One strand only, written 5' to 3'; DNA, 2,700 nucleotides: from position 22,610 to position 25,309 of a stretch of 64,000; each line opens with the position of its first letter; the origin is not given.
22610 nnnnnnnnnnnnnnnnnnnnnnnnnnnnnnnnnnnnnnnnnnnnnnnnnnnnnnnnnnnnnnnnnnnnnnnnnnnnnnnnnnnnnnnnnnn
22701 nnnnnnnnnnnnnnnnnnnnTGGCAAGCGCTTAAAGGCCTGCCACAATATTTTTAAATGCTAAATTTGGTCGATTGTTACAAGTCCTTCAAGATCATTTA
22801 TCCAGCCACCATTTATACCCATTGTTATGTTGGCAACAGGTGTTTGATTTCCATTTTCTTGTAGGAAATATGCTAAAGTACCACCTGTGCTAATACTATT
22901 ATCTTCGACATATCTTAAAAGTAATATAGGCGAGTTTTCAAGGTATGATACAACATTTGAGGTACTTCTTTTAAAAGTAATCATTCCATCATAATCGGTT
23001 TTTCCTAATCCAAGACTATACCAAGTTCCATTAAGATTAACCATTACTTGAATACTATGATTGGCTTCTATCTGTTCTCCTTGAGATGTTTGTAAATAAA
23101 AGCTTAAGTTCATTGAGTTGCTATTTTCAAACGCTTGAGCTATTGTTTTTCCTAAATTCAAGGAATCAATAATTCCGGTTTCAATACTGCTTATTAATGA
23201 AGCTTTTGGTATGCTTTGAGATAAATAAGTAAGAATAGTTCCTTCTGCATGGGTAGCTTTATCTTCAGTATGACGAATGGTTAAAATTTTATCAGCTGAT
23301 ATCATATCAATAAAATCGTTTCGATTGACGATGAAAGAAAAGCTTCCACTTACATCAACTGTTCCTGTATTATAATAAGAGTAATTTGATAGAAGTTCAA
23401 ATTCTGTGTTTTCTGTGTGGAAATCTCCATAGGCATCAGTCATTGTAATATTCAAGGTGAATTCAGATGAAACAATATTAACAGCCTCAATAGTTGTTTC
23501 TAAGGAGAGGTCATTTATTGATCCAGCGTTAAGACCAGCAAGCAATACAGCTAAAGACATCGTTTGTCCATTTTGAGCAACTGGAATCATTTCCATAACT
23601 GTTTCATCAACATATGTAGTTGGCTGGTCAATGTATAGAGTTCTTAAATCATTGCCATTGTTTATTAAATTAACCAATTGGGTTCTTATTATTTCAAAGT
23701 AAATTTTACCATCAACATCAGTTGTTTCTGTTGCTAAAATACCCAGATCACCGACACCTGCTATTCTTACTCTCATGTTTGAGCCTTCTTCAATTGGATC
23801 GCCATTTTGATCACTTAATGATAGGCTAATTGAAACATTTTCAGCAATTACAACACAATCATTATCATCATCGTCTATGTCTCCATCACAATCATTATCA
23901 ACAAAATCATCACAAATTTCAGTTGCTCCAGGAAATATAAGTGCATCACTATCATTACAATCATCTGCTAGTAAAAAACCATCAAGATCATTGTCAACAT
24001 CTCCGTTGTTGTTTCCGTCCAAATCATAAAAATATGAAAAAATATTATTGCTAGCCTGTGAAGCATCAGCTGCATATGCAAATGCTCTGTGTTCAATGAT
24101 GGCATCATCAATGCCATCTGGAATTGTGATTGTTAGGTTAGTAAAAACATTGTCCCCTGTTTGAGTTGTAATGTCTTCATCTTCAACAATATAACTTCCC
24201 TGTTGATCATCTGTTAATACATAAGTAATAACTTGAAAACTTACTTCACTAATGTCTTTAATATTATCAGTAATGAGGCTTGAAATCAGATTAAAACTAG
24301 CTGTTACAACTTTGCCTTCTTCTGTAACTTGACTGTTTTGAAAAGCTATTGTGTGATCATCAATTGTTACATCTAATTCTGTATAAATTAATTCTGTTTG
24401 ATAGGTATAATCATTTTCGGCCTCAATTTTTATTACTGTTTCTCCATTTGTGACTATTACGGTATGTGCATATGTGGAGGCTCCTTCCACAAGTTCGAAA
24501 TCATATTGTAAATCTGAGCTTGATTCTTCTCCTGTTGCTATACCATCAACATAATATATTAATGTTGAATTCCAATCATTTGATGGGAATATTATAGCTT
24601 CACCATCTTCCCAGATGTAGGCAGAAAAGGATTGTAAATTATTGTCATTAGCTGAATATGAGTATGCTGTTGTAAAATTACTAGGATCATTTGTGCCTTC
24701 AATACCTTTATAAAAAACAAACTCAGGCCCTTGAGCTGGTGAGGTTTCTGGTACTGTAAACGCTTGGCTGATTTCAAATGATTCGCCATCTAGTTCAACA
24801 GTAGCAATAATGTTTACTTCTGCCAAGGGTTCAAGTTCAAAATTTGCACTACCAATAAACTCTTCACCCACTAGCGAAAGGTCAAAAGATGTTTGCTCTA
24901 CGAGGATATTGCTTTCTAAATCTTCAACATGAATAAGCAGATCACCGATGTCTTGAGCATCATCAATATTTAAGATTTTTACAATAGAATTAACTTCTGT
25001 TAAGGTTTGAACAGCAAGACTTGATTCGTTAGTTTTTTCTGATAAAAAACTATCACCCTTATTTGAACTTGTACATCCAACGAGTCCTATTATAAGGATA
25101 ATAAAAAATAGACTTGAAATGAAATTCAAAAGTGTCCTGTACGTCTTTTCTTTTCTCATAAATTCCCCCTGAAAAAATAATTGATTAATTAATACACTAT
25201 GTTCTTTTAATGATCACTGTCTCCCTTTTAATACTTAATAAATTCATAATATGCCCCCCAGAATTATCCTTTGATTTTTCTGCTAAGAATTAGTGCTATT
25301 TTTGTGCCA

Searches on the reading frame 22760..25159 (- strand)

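Call 5: search_protein_families(library=pfam, proteins=[window:22760-25159:-], max_evalue=0.1)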
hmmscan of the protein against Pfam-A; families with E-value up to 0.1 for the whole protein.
window:22760-25159:- (799 aa): 1 family
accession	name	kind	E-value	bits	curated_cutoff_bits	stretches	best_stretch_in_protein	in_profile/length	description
PF11617.13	Cu-binding_MopE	-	2.8e-10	40.7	27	1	400-430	1-30/30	Putative metal-binding motif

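Call 6: search_protein_families(library=ncbifam, proteins=[window:22760-25159:-], max_evalue=0.1)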
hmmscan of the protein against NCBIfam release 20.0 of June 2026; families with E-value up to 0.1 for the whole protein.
window:22760-25159:- (799 aa): 0 families
